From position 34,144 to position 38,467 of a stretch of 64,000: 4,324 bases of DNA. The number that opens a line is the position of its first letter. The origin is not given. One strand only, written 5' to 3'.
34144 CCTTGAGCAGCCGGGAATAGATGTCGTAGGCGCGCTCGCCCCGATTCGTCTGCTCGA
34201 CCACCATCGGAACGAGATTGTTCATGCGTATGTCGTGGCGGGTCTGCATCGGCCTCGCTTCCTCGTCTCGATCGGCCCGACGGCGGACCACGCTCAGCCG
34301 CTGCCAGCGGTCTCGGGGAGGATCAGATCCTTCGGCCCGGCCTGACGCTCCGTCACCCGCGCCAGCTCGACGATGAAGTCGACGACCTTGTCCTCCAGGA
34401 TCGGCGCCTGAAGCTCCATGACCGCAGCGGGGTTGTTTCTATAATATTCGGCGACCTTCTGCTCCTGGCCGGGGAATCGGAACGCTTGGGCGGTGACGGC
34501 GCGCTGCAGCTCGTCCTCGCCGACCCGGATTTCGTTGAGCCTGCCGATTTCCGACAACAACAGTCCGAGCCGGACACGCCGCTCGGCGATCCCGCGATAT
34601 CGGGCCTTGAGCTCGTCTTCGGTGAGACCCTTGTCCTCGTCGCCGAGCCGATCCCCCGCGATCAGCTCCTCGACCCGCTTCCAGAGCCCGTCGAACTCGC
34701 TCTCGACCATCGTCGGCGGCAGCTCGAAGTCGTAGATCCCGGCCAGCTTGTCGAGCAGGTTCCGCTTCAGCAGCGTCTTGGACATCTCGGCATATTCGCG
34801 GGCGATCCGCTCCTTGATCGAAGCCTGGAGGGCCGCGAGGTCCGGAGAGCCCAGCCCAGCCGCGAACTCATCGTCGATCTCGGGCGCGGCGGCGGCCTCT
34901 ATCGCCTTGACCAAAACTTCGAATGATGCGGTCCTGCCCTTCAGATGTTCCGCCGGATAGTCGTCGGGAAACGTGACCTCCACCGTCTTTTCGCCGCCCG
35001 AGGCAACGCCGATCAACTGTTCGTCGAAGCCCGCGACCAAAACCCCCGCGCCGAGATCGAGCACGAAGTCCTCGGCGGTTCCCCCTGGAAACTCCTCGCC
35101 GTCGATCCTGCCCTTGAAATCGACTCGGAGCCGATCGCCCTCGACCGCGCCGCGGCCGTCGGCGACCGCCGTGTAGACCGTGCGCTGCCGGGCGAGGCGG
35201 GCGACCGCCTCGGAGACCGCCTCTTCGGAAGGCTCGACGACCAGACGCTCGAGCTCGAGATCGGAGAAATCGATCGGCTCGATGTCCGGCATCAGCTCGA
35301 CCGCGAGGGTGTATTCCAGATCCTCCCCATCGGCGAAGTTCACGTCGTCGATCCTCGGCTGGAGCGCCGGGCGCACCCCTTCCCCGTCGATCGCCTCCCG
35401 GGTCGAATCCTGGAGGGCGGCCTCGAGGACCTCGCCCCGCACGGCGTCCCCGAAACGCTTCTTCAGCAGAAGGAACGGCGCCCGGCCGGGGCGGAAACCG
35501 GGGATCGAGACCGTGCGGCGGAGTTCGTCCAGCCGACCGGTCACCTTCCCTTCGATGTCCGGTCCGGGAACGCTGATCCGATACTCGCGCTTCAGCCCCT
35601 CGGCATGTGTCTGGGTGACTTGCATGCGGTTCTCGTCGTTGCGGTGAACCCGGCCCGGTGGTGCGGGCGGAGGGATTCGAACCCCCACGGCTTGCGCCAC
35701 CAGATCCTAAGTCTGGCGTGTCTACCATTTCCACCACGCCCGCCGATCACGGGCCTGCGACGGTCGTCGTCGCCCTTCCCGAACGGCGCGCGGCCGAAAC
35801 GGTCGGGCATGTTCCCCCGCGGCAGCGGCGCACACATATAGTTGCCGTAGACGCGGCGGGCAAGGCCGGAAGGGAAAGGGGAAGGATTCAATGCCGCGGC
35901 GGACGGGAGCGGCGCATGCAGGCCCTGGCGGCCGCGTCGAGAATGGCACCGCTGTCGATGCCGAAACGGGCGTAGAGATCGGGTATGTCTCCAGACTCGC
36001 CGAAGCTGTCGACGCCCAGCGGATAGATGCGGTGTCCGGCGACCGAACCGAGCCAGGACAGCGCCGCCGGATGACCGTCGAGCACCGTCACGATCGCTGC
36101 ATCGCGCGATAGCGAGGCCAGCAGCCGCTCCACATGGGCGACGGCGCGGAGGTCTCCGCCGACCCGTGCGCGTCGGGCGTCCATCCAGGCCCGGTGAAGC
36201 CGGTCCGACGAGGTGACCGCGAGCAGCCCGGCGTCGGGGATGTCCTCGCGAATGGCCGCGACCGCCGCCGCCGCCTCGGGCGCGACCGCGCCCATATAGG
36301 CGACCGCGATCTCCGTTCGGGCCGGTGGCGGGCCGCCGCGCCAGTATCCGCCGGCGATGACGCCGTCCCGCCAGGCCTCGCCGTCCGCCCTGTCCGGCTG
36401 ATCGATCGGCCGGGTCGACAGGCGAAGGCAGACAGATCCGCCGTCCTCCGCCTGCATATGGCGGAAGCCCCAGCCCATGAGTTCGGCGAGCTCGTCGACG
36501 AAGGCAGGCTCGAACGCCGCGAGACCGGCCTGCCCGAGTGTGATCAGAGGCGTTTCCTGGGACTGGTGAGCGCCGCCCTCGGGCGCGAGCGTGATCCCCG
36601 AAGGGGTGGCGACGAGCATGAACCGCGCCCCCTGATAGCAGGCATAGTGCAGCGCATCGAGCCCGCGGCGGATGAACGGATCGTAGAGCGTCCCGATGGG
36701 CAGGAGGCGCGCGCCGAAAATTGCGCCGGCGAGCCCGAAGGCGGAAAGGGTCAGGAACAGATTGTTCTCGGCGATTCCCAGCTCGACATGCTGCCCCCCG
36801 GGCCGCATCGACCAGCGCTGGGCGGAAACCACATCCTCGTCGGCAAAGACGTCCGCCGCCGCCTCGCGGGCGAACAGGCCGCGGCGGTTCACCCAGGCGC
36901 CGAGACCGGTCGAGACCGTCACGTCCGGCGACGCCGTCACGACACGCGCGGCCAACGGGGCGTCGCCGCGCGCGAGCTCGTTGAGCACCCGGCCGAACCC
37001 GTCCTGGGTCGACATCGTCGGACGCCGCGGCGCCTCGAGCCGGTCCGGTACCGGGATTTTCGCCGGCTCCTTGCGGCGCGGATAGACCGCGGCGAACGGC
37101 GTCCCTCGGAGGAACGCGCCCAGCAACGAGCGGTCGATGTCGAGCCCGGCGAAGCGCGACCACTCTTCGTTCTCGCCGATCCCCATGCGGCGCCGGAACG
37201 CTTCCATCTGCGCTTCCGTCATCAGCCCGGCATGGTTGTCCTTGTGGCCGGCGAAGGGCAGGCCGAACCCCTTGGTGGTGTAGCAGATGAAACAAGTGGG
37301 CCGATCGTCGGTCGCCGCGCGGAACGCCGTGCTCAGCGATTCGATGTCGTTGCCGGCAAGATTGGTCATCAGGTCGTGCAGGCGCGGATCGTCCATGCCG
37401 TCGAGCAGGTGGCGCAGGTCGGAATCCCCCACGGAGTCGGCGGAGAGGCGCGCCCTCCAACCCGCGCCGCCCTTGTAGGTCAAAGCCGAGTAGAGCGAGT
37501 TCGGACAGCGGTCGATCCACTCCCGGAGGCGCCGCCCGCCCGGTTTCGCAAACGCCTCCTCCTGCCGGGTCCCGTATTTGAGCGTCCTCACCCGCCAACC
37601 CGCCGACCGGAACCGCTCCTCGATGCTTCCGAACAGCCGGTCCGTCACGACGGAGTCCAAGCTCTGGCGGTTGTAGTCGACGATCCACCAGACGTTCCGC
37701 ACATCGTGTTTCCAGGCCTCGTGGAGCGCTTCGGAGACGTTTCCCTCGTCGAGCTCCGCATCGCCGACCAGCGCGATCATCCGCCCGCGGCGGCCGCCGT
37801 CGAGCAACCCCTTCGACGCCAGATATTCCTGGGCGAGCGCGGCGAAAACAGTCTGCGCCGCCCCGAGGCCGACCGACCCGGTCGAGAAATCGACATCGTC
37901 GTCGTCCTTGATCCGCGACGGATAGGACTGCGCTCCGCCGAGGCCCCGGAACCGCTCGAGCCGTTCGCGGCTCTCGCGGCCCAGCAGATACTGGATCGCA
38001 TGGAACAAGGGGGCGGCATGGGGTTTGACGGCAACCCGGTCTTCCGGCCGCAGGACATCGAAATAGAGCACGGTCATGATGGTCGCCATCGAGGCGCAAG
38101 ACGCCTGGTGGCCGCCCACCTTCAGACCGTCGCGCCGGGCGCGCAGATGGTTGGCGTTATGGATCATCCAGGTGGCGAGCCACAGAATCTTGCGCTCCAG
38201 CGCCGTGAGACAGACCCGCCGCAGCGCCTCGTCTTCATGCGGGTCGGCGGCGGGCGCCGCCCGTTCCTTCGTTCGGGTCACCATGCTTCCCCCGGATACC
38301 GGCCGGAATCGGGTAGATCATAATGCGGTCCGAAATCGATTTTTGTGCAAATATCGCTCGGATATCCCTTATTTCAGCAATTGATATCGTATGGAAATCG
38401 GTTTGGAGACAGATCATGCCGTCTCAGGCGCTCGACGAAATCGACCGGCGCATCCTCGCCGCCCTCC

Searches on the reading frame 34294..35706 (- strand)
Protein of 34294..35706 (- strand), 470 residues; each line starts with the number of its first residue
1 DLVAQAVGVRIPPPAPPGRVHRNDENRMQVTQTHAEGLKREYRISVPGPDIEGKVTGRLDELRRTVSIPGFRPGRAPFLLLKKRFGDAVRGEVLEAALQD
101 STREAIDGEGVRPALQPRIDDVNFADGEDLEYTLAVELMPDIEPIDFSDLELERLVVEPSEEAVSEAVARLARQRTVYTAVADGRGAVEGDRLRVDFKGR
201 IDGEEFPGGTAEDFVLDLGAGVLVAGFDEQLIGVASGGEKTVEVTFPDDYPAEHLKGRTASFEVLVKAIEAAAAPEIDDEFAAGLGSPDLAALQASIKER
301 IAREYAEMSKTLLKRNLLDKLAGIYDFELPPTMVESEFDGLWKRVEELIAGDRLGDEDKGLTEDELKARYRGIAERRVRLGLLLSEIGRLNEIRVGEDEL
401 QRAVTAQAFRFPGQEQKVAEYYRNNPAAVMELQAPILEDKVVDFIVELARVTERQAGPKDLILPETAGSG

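Call 40: search_protein_families(library=pfam, proteins=[window:34294-35706:-], max_evalue=0.00001)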
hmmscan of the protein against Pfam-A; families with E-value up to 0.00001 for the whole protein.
window:34294-35706:- (470 aa): 3 families
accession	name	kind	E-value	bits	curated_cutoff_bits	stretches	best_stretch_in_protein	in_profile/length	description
PF05697.18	Trigger_N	-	3.4e-35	121.9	22.2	1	28-171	1-144/144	Bacterial trigger factor protein (TF)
PF05698.19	Trigger_C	-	2.1e-34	119.4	22.7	1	290-447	2-162/162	Bacterial trigger factor protein (TF) C-terminus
PF00254.34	FKBP_C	-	4e-13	50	21.1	1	187-265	5-92/94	FKBP-type peptidyl-prolyl cis-trans isomerase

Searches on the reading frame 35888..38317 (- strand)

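Call 40: search_protein_families(library=pfam, proteins=[window:35888-38317:-], max_evalue=0.00001)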
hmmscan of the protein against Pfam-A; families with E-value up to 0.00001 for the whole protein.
window:35888-38317:- (809 aa): 3 families
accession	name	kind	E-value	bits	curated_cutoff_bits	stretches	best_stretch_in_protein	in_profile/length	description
PF00456.26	Transketolase_N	-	6.9e-18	65.1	22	1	69-249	23-216/334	Transketolase, thiamine diphosphate binding domain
PF17831.6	PDH_E1_M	-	4.7e-06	26.6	23.2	1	435-625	23-212/229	Pyruvate dehydrogenase E1 component middle domain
PF02779.29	Transket_pyr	-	6.2e-06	26.4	27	0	435-620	3-157/174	Transketolase, pyrimidine binding domain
